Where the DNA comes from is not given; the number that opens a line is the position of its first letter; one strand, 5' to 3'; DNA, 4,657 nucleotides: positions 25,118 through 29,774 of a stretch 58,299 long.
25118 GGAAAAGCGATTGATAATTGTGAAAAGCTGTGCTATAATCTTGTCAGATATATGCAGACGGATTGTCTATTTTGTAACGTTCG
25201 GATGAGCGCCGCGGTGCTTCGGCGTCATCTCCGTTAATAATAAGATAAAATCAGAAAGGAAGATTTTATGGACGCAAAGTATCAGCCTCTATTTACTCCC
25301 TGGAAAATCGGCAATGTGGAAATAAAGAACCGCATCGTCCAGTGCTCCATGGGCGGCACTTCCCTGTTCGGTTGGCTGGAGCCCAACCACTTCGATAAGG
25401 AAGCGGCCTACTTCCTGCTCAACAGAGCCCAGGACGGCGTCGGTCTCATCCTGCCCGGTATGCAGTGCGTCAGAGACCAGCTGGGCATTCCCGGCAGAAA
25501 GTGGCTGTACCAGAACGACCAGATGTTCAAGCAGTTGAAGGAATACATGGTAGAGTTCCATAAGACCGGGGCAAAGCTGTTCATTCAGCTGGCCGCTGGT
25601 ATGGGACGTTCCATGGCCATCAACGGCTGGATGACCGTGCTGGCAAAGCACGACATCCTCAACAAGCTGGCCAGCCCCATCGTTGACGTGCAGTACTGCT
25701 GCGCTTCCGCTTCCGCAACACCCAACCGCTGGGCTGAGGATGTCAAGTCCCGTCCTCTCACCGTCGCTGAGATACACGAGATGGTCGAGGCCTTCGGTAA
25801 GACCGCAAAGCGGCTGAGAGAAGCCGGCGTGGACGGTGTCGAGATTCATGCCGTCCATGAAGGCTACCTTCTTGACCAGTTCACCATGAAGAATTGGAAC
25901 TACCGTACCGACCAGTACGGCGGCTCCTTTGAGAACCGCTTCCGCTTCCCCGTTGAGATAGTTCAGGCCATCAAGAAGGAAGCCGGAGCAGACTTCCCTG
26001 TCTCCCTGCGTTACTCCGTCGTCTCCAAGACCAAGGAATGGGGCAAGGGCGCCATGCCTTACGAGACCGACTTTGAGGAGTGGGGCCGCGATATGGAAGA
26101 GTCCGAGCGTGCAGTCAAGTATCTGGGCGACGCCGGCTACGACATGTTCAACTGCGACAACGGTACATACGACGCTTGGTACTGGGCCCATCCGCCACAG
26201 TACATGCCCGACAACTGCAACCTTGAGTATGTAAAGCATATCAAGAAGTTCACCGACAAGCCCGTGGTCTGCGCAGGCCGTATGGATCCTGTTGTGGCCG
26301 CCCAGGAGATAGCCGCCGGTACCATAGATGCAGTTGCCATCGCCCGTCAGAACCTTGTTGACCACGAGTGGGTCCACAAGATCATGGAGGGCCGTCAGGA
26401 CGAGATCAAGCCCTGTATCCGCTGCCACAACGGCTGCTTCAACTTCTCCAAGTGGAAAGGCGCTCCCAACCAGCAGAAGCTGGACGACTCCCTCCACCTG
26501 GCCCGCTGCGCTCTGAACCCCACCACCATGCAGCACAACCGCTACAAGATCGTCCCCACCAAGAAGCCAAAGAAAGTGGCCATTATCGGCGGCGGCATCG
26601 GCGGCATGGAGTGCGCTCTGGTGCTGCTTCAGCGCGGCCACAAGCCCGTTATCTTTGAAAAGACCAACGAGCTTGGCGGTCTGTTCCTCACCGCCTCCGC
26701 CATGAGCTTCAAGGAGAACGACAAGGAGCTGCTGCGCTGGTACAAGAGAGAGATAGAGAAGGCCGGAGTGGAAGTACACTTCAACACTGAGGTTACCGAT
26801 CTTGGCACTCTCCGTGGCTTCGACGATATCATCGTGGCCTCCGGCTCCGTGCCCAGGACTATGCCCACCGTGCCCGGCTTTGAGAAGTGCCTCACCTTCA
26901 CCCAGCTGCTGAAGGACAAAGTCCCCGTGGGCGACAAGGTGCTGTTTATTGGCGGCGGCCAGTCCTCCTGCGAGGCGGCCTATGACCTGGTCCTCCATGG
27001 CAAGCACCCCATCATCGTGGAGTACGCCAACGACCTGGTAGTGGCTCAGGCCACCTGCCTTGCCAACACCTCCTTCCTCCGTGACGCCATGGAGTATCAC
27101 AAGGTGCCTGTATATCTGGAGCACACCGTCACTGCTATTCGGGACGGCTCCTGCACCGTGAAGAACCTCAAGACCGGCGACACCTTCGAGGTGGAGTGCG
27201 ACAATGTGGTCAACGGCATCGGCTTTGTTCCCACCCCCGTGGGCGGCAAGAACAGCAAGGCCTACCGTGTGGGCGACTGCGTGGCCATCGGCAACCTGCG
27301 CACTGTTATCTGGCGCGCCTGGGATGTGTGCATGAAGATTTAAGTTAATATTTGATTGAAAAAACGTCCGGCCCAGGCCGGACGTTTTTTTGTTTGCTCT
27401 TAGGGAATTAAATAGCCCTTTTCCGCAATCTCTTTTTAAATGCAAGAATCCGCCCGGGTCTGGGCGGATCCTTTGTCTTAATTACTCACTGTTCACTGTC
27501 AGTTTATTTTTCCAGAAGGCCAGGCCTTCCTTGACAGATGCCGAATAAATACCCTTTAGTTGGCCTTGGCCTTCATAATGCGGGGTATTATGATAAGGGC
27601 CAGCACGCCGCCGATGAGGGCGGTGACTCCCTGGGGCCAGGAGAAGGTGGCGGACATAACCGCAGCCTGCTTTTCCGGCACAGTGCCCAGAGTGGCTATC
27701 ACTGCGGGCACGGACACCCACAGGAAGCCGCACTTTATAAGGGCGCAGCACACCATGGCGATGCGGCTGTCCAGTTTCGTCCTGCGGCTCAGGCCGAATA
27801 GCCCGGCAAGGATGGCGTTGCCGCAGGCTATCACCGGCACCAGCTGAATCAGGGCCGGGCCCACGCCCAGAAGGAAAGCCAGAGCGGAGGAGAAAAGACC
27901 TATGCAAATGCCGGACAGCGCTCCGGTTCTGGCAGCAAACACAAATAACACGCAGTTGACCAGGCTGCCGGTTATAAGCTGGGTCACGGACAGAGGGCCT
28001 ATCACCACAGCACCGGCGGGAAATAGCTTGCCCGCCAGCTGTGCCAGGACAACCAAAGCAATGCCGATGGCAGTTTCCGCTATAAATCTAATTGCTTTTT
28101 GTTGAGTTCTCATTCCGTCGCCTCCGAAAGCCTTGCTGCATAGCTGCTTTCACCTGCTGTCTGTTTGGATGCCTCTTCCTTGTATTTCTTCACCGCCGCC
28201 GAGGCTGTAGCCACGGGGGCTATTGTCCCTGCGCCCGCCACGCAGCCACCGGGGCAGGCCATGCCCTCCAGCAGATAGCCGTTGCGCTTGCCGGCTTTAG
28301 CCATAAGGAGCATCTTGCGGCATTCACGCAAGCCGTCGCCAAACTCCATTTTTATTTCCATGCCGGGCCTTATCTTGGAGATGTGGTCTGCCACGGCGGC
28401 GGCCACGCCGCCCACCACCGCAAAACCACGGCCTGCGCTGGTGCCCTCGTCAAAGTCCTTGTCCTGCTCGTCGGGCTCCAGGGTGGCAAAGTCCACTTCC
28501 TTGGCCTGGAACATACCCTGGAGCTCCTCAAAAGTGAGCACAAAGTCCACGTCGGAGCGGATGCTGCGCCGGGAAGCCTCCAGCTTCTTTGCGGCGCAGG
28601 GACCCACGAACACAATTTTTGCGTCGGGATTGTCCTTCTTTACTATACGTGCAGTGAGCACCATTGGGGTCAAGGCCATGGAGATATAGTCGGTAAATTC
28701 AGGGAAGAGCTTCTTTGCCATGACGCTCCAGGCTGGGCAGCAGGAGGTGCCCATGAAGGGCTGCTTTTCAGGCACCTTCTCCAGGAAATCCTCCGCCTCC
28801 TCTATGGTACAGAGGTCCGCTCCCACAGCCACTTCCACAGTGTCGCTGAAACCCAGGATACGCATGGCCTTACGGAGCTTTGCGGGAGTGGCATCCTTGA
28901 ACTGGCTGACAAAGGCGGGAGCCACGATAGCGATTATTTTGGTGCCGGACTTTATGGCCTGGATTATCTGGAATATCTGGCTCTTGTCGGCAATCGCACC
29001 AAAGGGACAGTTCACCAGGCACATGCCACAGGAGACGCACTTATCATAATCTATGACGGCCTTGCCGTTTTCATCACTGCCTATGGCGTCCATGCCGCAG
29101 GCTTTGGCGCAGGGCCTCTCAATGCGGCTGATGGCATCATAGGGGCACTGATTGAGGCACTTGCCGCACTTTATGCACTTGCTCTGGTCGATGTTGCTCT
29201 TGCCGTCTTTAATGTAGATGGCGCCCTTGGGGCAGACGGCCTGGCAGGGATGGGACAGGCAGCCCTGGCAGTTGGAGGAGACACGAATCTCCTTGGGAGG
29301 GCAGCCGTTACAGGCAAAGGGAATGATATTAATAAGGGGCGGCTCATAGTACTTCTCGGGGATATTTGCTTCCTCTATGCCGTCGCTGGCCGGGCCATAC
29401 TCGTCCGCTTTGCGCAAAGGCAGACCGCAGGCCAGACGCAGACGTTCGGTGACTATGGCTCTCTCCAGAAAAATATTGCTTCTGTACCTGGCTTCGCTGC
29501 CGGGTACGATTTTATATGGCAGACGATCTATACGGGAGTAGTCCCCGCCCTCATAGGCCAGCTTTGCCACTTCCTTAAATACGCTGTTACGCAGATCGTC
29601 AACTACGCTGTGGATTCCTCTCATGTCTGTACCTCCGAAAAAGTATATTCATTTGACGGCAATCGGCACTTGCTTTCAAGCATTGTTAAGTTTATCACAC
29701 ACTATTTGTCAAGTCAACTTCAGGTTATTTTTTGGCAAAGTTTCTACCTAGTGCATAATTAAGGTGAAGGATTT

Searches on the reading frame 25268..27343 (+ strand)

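Call 77: search_protein_families(library=pfam, proteins=[window:25268-27343:+], max_evalue=0.000001)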
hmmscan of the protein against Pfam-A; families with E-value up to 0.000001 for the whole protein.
window:25268-27343:+ (691 aa): 7 families
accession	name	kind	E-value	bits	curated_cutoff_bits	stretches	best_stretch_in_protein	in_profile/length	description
PF00724.26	Oxidored_FMN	-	3.8e-56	191.2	27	1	8-379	2-342/342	NADH:flavin oxidoreductase / NADH oxidase family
PF07992.20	Pyr_redox_2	-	2.7e-27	96.4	26.1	1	435-659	1-243/291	Pyridine nucleotide-disulphide oxidoreductase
PF00070.33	Pyr_redox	-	1.2e-14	55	22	0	436-512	1-66/82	Pyridine nucleotide-disulphide oxidoreductase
PF01266.30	DAO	-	2e-10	41.2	27.9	0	436-470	1-35/353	FAD dependent oxidoreductase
PF13738.12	Pyr_redox_3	-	2.5e-10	40.5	30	0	519-655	126-269/305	Pyridine nucleotide-disulphide oxidoreductase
PF13450.12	NAD_binding_8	-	3e-08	34.3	21.9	0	439-476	1-38/68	NAD(P)-binding Rossmann-like domain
PF03486.20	HI0933_like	-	7.4e-07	29.3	50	0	436-474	2-40/244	HI0933-like protein Rossmann domain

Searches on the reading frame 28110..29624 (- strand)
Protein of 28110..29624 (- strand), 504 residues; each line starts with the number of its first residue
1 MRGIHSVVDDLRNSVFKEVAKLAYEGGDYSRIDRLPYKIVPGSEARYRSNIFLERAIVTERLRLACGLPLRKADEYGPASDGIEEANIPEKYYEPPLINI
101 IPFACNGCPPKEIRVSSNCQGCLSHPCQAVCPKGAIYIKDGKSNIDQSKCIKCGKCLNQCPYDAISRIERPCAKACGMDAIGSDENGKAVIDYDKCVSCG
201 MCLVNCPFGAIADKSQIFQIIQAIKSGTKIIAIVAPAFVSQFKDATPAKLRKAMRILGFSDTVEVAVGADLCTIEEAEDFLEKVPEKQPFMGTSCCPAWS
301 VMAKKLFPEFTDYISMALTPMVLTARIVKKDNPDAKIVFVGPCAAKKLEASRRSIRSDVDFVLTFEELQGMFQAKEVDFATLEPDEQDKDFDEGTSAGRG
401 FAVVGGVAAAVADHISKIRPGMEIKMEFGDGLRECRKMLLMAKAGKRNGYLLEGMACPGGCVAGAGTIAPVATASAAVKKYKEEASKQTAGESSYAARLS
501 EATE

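Call 77: search_protein_families(library=pfam, proteins=[window:28110-29624:-], max_evalue=0.000001)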
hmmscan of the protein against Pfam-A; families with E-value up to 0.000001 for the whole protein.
window:28110-29624:- (504 aa): 11 families
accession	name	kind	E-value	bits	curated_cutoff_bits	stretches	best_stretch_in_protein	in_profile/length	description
PF02906.19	Fe_hyd_lg_C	-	2.3e-67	227.7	22.1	1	229-465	2-245/245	Iron only hydrogenase large subunit, C-terminal domain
PF12838.12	Fer4_7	-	7.2e-13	49.2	27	0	118-164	1-52/52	4Fe-4S dicluster domain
PF00037.32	Fer4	-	1.3e-12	47.4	21.1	2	145-166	3-24/24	4Fe-4S binding domain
PF12837.12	Fer4_6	-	2.8e-12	46.4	25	2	189-211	2-24/24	4Fe-4S binding domain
PF25160.1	LdpA_Fe-S-bd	-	4.8e-12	45.9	27.6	1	124-167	6-45/49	LdpA Fe-S cluster-binding domain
PF13187.11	Fer4_9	-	4.3e-11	43.1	27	0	118-165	1-52/52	4Fe-4S dicluster domain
PF13237.11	Fer4_10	-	2.3e-09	37.5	25.5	0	114-161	4-53/53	4Fe-4S dicluster domain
PF14697.11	Fer4_21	-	6.8e-09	36.2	35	0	172-211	14-57/59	4Fe-4S dicluster domain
PF13247.11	Fer4_11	-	9.9e-08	32.5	26.2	0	115-166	6-60/100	4Fe-4S dicluster domain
PF12797.12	Fer4_2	-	3e-07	30.4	24.5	0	188-208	2-22/22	4Fe-4S binding domain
PF13484.11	Fer4_16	-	6.4e-07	30.5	30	0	195-216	1-22/66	4Fe-4S double cluster binding domain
